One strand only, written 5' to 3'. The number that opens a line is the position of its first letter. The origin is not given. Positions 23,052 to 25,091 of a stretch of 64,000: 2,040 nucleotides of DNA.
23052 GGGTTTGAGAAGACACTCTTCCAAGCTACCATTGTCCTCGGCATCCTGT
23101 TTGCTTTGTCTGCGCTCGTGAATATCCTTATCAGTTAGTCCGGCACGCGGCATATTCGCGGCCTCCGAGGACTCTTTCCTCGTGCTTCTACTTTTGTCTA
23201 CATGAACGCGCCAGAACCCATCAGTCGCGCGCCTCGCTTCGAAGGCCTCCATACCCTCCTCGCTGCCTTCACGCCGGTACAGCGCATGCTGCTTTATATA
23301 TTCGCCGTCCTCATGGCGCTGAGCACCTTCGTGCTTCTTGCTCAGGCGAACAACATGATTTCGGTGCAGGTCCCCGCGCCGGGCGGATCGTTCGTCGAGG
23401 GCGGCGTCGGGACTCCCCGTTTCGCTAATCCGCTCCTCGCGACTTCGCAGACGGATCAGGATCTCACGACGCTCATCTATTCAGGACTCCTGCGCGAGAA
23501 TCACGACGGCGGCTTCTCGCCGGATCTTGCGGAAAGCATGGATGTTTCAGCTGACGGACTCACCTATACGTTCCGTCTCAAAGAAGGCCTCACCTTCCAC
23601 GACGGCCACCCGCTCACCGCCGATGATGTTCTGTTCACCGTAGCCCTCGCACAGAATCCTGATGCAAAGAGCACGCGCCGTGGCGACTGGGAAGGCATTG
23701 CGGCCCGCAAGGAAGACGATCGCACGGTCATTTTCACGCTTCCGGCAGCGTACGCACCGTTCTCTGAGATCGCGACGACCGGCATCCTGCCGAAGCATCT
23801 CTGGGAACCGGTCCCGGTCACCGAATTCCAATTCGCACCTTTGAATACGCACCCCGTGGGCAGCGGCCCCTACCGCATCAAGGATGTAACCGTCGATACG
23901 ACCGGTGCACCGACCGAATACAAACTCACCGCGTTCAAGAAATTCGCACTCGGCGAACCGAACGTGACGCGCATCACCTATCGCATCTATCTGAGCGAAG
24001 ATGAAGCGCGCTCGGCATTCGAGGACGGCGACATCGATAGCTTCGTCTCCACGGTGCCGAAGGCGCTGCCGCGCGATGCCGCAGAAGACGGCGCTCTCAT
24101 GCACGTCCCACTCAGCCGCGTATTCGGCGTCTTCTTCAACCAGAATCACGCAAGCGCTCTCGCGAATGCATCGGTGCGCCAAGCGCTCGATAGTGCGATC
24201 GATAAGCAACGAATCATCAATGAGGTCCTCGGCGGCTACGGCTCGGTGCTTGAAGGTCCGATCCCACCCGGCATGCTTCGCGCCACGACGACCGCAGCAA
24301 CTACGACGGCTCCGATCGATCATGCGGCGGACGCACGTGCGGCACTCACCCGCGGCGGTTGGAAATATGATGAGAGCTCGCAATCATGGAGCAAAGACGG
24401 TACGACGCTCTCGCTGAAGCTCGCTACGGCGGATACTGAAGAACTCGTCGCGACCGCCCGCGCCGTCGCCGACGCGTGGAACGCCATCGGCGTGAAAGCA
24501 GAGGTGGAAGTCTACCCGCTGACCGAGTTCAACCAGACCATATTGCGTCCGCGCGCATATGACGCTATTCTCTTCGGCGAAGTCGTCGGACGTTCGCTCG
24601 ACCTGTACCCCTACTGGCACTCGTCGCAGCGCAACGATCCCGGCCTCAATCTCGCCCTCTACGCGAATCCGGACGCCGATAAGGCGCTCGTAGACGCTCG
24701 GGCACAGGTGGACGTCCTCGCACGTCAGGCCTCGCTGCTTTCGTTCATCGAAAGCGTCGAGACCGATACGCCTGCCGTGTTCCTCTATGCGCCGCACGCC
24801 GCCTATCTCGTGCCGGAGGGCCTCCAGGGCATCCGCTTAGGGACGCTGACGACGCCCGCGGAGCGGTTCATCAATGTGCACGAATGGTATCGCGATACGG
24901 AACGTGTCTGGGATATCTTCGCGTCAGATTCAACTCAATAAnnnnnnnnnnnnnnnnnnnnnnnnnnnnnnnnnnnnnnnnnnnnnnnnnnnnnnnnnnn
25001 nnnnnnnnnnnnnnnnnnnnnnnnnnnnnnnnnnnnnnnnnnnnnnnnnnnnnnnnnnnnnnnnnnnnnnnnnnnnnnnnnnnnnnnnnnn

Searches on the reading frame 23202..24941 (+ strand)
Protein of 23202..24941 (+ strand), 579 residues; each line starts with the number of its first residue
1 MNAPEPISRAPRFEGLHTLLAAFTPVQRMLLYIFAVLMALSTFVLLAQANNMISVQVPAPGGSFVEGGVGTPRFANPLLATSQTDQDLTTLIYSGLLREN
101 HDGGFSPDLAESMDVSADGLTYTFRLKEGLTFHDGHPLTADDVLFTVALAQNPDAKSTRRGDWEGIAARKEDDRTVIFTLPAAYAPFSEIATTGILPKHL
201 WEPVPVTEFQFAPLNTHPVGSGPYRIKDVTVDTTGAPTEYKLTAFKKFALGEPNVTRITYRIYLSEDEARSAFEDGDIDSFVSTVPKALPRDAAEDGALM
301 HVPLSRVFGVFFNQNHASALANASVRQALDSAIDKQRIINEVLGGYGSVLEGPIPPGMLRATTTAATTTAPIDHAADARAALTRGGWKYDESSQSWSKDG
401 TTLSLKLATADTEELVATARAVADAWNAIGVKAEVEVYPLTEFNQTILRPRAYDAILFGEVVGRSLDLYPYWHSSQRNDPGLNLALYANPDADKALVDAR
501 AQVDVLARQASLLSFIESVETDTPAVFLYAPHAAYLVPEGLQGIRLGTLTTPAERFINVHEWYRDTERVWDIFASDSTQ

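Call 10: search_protein_families(library=pfam, proteins=[window:23202-24941:+], max_evalue=0.001)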
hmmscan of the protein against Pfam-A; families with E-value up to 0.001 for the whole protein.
window:23202-24941:+ (579 aa): 1 family
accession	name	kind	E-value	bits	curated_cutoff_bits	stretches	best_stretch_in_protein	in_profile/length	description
PF00496.27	SBP_bac_5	-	2.8e-65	221.3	32.4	1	105-463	2-349/368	Bacterial extracellular solute-binding proteins, family 5 Middle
